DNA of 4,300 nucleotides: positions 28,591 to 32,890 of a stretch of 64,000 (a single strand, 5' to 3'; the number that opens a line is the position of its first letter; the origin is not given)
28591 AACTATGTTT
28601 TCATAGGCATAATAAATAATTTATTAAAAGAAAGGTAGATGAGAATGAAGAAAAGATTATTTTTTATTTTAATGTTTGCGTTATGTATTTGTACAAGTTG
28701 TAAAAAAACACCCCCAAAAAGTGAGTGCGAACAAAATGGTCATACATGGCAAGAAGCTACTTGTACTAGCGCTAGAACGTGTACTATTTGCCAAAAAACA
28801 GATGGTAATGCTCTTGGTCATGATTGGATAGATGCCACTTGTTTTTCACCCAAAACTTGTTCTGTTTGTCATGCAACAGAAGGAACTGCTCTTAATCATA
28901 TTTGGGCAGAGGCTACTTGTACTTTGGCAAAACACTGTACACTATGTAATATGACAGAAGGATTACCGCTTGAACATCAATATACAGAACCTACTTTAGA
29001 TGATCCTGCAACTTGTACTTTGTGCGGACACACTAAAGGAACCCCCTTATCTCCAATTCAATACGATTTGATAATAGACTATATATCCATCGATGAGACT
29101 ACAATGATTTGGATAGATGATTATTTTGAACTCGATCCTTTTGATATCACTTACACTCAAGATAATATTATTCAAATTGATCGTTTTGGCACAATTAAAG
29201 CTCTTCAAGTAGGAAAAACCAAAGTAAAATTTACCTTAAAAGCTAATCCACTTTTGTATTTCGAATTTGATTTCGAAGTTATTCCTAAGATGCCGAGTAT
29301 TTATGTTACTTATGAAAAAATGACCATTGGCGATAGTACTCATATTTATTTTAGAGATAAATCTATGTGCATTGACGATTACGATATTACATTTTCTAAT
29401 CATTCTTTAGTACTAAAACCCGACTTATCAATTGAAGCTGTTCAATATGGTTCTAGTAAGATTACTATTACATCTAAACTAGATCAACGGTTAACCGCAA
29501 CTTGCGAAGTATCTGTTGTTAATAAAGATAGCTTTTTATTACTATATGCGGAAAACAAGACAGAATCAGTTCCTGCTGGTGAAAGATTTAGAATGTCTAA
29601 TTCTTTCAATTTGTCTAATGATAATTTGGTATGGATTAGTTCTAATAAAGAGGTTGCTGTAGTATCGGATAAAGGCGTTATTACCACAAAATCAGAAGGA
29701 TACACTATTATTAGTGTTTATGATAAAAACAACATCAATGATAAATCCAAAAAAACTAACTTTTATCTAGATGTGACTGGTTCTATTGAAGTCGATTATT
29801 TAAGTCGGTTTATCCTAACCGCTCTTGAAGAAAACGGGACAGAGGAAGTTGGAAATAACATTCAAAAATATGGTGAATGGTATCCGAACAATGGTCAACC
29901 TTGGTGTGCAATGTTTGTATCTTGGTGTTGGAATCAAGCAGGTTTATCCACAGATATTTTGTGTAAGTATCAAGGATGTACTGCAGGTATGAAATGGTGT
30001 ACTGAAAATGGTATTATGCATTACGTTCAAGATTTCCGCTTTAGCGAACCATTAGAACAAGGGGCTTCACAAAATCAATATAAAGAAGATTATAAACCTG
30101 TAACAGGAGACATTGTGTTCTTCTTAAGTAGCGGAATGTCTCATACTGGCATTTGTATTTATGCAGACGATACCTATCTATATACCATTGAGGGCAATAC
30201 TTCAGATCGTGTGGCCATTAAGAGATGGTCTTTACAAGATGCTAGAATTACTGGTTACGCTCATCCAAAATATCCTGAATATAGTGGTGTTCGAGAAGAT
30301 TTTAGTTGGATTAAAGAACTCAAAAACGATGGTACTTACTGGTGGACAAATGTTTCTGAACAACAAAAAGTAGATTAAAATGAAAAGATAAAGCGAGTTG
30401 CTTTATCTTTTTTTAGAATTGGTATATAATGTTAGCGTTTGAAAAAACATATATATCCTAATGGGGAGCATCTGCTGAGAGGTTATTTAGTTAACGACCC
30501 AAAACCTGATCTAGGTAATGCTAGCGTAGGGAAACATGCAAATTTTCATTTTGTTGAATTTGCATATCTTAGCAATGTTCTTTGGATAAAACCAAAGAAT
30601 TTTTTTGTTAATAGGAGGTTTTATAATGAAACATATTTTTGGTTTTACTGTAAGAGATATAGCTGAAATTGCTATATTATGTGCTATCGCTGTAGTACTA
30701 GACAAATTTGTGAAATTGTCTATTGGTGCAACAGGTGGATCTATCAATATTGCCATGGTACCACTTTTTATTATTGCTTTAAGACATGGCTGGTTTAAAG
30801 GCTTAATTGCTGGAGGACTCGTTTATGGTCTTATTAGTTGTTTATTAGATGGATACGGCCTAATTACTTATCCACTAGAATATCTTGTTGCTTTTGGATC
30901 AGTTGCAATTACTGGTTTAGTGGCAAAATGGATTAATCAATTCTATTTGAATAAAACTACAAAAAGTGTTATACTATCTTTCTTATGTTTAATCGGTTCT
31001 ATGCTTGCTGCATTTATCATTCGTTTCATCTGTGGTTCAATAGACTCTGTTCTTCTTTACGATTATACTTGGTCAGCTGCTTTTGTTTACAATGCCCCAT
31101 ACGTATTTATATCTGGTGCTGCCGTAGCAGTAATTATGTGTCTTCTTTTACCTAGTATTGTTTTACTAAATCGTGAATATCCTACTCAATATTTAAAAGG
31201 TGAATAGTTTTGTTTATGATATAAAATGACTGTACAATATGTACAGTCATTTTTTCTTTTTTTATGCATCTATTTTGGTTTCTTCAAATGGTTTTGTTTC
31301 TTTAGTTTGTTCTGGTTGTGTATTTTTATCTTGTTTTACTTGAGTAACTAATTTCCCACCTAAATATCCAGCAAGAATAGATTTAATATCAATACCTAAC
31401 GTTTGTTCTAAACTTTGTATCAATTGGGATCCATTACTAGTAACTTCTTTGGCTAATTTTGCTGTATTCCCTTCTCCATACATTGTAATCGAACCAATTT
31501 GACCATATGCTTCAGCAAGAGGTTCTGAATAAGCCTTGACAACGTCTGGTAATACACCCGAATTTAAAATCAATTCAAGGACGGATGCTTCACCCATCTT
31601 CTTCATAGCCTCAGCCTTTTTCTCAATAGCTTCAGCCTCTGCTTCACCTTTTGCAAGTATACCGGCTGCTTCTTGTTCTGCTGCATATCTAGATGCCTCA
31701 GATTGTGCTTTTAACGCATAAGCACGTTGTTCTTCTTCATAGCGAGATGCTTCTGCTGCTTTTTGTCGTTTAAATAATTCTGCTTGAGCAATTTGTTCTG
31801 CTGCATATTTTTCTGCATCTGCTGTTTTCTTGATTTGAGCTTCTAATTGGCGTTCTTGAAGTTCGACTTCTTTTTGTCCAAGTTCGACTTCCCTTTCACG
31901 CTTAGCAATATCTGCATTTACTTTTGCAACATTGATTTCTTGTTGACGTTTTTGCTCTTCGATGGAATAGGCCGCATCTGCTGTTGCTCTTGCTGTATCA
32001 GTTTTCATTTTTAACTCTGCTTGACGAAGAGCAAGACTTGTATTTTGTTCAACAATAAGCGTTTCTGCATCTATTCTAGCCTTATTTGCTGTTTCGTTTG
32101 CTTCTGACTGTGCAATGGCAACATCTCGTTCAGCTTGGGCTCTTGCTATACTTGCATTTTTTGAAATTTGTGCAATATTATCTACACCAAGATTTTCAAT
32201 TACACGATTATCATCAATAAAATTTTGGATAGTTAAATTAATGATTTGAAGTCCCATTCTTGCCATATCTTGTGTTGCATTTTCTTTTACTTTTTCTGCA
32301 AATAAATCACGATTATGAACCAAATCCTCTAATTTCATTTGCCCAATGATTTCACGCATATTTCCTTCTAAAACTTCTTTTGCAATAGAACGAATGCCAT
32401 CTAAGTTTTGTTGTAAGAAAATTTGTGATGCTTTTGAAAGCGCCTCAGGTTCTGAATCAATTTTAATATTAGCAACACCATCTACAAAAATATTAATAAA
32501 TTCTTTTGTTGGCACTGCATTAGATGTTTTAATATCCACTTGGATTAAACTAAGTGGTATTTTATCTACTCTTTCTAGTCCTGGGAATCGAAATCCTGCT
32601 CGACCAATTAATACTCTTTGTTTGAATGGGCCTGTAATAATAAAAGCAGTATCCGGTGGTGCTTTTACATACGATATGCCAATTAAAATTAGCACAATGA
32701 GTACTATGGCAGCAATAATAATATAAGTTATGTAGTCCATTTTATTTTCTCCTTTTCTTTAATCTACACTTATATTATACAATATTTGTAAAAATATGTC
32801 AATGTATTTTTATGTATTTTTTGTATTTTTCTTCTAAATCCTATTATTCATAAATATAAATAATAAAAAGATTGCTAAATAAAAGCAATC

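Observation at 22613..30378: Novel extracellular Cys3-His repeat module shared by two lipoprotein peptidoglycan hydrolases (amidase_2 and CHAP) arranged as an inverted pair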

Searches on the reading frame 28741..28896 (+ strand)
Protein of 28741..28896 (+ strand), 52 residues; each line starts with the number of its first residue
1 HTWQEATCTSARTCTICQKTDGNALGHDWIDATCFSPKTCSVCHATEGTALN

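Call 12: find_homologous_proteins(query=A1, max_evalue=0.001)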
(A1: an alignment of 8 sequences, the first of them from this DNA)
Query A1 (8 sequences) (52 aa, profile of the alignment): 69 proteins with E <= 0.001 among 213 candidates.
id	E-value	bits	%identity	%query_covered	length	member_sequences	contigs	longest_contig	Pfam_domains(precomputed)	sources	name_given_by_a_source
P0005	5.6e-35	137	50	92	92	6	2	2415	-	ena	-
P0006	5.0e-32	127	53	98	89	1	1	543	-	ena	-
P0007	2.3e-26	109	56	100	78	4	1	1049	-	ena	-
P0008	5.7e-26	108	50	92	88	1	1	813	-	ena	-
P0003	1.1e-21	94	59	98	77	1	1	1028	-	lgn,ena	-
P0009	4.7e-21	92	64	63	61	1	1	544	-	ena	-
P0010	3.3e-20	89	58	100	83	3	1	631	-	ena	-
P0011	8.6e-18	82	50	100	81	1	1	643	PF00130.29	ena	-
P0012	1.4e-17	81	66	85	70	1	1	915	-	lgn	-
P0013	3.4e-17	80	54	100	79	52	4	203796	PF00130.29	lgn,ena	-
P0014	3.5e-17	80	63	92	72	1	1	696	-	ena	-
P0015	6.9e-17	79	54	100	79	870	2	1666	PF00130.29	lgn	-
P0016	1.3e-16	78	52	100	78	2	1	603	-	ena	-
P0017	2.9e-16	77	62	100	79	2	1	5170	-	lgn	-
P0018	3.2e-16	77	54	92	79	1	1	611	-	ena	-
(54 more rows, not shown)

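Call 21: search_protein_representatives(alignment_id=A1)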
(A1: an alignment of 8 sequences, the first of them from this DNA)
Query: 8 sequences, 52 profile positions. Proteins with E-value up to 0.001 (for the whole library): 9718; up to 1e-10: 6146; up to 1e-30: 2041. The best 150 are listed.
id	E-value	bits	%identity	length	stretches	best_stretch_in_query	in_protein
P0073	3.5e-238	785.7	-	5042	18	1-52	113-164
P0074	1.8e-226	748.2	-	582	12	1-52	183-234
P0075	2.5e-213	706.1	-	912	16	1-52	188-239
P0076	4.4e-212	702.1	-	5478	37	1-52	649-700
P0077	1.4e-186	620.5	-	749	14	1-52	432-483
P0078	8.0e-172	573.2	-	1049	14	1-52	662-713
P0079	9.8e-170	566.5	-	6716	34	1-52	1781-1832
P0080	9.5e-168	560.2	-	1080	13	1-51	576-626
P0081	4.1e-167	558.1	-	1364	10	1-52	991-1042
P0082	5.4e-163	545.0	-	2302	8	1-52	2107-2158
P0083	2.8e-161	539.5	-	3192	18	1-52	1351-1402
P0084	4.9e-160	535.5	-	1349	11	1-52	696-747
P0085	7.1e-158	528.6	-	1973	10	1-52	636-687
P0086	9.3e-158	528.2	-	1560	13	1-52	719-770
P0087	1.2e-152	511.8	-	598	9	1-52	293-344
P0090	1.7e-144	485.7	-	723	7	1-52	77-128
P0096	1.8e-138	466.4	-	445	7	1-52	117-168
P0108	5.5e-129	436.0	-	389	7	1-52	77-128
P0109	1.1e-128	435.1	-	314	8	1-52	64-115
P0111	1.1e-126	428.7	-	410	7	1-52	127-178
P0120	1.8e-116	396.0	-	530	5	1-52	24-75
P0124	7.6e-111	378.0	-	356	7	2-52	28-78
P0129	2.4e-108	370.0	-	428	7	1-52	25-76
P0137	3.7e-105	359.8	-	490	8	1-52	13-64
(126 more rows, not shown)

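Call 28: search_protein_families(library=pfam, alignment_id=A3, max_evalue=0.001)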
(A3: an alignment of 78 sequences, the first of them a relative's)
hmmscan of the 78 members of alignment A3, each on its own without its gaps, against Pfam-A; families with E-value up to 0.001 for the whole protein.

A. member 1, P0074 (582 aa): 2 families
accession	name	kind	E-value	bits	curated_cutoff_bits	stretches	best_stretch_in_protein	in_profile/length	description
PF19789.6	DUF6273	-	6.8e-30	104.6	23.5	1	397-576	2-171/172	Domain of unknown function (DUF6273)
PF00130.28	C1_1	-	2.2e-08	34.2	26.5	0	183-201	1-19/53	Phorbol esters/diacylglycerol binding domain (C1 domain)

B. families by the number of members that match (of 78 scanned): 44 families (the first 25 are shown)
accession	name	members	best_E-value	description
PF00130.28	C1_1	40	4e-14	Phorbol esters/diacylglycerol binding domain (C1 domain)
PF21079.2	GDH_HM2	9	1.9e-08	Glutamate dehydrogenase, helical motif 2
PF13306.12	LRR_5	4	3.3e-66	BspA type Leucine rich repeat region (6 copies)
PF19789.6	DUF6273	3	6.8e-30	Domain of unknown function (DUF6273)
PF00404.24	Dockerin_1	3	5.6e-09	Dockerin type I domain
PF09479.16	Flg_new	2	4.5e-17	Listeria-Bacteroides repeat domain (List_Bact_rpt)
PF08239.17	SH3_3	2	2.5e-12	Bacterial SH3 domain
PF25302.1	NADase_transloc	2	1.3e-09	NAD glycohydrolase translocation F5/8 type C domain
PF00963.24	Cohesin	2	7.8e-08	Cohesin domain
PF01551.29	Peptidase_M23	1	5.3e-26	Peptidase family M23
PF00497.25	SBP_bac_3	1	2.4e-23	Bacterial extracellular solute-binding proteins, family 3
PF04205.19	FMN_bind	1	9.2e-21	FMN-binding domain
PF13365.12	Trypsin_2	1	1.1e-17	Trypsin-like peptidase domain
PF01841.26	Transglut_core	1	8.5e-17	Transglutaminase-like superfamily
PF07486.17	Hydrolase_2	1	1.2e-15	Cell Wall Hydrolase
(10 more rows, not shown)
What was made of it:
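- On Pfam C1_1 (PF00130): In repeat-rich relatives the score is a sum of N-terminal fragments with 0 significant stretches (call 28).
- Some family members carry SH3_3, M23 or Hydrolase_2 domains (call 28).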

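Call 48: search_protein_families(library=ncbifam, proteins=[P0074, P0087, P0090, P0096, P0108, P0109, P0111, P0124, P0129, P0137], max_evalue=0.01)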
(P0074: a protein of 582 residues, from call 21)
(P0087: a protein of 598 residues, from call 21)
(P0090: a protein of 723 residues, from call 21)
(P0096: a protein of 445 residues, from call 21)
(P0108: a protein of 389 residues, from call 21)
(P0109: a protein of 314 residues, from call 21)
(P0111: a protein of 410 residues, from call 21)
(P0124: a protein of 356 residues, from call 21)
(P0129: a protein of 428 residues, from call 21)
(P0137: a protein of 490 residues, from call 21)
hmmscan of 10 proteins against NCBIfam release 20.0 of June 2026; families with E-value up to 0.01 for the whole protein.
P0074 (582 aa): 1 family
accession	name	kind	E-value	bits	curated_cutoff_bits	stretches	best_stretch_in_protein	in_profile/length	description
NF045720.1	rubredox_RCKP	subfamily_domain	6e-06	25.7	45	0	160-177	13-29/34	RCKP-type rubredoxin-like domain-containing protein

P0087 (598 aa): 0 families

P0090 (723 aa): 12 families
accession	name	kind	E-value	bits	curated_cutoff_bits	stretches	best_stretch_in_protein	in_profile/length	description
NF008426.0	PRK11260.1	equivalog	4e-21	75.5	312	1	452-697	15-249/266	cystine ABC transporter substrate-binding protein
TIGR01096.1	3A0103s03R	subfamily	1.1e-19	70.9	256.35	1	472-704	19-246/250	lysine/arginine/ornithine ABC transporter substrate-binding protein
NF007029.0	PRK09495.1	equivalog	2.2e-17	63.7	303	1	473-705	20-240/248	glutamine ABC transporter substrate-binding protein GlnH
NF041765.1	ArtJ_Ecoli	equivalog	1.9e-13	50.6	510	1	479-702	22-235/243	arginine ABC transporter substrate-binding protein ArtJ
NF041764.1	ArtI_Ecoli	equivalog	1.1e-12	47.9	522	1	479-705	22-238/243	arginine ABC transporter substrate-binding protein ArtI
NF011583.0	PRK15007.1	subfamily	1.9e-11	43.8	358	1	480-706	23-239/243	arginine ABC transporter substrate-binding protein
NF052427.1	StpK7MSMEG_1200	equivalog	2.7e-10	39.3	900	1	471-605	355-477/601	serine/threonine protein kinase StpK7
NF008112.0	PRK10859.1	equivalog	5.3e-09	35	354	1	460-567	25-127/483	membrane-bound lytic murein transglycosylase MltF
NF008885.0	PRK11917.1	equivalog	3.8e-06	26.6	373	1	456-605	17-159/259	bifunctional adhesin/ABC transporter aspartate/glutamate-binding protein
NF011965.0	PRK15437.1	equivalog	9.2e-05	22.1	459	1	469-602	19-141/260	histidine ABC transporter substrate-binding protein HisJ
NF011586.0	PRK15010.1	equivalog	0.00018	21.2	440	1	496-605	40-144/260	lysine/arginine/ornithine ABC transporter substrate-binding protein ArgT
TIGR04262.1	orph_peri_GRRM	subfamily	0.0034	16.7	190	1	479-696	2-211/257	extracellular substrate binding-like orphan protein GrrP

P0096 (445 aa): 0 families

P0108 (389 aa): 1 family
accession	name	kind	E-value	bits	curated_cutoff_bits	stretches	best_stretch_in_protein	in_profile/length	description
NF058647.1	lipo_LytA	equivalog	0.0069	16.6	110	0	1-45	1-35/107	acidic lipoprotein LytA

P0109 (314 aa): 0 families

P0111 (410 aa): 0 families

P0124 (356 aa): 1 family
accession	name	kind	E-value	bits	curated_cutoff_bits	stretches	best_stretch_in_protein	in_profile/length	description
NF033849.1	ser_rich_anae_1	subfamily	0.007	13.7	650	1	43-251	249-463/1163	serine-rich protein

P0129 (428 aa): 0 families

P0137 (490 aa): 1 family
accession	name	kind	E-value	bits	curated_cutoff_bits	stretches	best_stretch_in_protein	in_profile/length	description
TIGR02543.1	List_Bact_rpt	repeat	4.1e-07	30.3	20.95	1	301-345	3-42/44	TIGR02543 family repeat protein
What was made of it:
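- Partner domains across the family are unrelated to each other: LRR_5, dockerin, cohesin, SBP_bac_3, M23, trypsin, transglutaminase and others (calls 28, 48). The same repeats precede unrelated domains: ABC substrate-binding proteins, LRR, dockerin/cohesin and proteases (calls 28, 48).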

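Call 49: list_cluster_members(proteins=[P0073, P0074, P0075, P0087, P0090, P0096, P0108, P0109, P0120, P0129])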
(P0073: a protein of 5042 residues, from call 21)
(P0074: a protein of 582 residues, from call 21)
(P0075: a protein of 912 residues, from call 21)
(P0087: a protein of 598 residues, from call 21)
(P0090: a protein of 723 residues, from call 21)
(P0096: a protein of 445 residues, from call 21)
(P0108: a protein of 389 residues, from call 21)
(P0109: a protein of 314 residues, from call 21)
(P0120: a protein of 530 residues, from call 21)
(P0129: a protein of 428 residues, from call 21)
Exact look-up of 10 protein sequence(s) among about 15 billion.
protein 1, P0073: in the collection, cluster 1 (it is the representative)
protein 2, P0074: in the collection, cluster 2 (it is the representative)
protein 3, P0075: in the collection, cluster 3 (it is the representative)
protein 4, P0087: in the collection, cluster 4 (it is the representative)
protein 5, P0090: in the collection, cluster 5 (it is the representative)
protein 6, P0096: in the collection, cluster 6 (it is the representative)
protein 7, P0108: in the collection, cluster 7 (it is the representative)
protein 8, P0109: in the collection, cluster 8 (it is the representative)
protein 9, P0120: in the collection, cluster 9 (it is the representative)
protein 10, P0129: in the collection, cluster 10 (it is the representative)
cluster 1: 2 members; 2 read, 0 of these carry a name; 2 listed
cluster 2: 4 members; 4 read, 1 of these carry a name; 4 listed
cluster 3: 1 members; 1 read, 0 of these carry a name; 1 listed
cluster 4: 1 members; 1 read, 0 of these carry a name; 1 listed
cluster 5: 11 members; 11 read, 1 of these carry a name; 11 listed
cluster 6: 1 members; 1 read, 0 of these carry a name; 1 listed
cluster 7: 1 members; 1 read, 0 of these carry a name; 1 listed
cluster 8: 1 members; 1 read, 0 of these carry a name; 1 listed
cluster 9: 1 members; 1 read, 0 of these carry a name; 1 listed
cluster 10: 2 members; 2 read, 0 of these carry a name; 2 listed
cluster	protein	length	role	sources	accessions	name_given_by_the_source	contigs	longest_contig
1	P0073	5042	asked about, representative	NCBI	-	-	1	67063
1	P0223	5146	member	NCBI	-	-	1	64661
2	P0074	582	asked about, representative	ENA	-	-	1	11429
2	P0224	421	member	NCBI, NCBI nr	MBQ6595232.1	MAG: hypothetical protein IJH78_06180, partial [Clostridia bacterium] | hypothetical protein [Clostridia bacterium]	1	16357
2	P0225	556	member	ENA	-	-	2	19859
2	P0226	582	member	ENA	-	-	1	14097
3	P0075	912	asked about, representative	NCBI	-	-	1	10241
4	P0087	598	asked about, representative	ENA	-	-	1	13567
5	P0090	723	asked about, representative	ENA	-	-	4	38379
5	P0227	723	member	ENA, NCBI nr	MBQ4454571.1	transporter substrate-binding domain-containing protein [Clostridia bacterium]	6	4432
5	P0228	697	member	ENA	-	-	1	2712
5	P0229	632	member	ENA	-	-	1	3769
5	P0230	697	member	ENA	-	-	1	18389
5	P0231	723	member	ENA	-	-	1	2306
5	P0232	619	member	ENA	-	-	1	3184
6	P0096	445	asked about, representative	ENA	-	-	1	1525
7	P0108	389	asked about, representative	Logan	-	-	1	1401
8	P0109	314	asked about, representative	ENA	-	-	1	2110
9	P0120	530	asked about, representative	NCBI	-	-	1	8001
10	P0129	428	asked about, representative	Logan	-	-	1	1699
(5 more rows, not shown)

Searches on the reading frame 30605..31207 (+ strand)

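Call 72: search_protein_families(library=pfam, proteins=[window:30605-31207:+], max_evalue=0.001)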
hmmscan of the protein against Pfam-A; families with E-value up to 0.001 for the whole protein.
window:30605-31207:+ (200 aa): 3 families
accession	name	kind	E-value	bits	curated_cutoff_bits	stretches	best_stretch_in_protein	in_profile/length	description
PF09515.15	Thia_YuaJ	-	4.6e-20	72.9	25.8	1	19-183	1-170/177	Thiamine transporter protein (Thia_YuaJ)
PF07155.17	ECF-ribofla_trS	-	1.3e-11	45.2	26.7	1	14-183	2-168/172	ECF-type riboflavin transporter, S component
PF12822.12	ECF_trnsprt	-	1.8e-08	35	30.7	1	17-180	1-167/169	ECF transporter, substrate-specific component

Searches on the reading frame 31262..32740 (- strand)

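Call 72: search_protein_families(library=pfam, proteins=[window:31262-32740:-], max_evalue=0.001)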
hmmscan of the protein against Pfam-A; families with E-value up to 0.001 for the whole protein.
window:31262-32740:- (492 aa): 2 families
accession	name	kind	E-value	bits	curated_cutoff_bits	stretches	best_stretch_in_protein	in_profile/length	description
PF01145.31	Band_7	-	1e-23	84.7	23.6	1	27-204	3-175/176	SPFH domain / Band 7 family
PF15975.10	Flot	-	0.00025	21.6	27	1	348-441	3-98/124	Flotillin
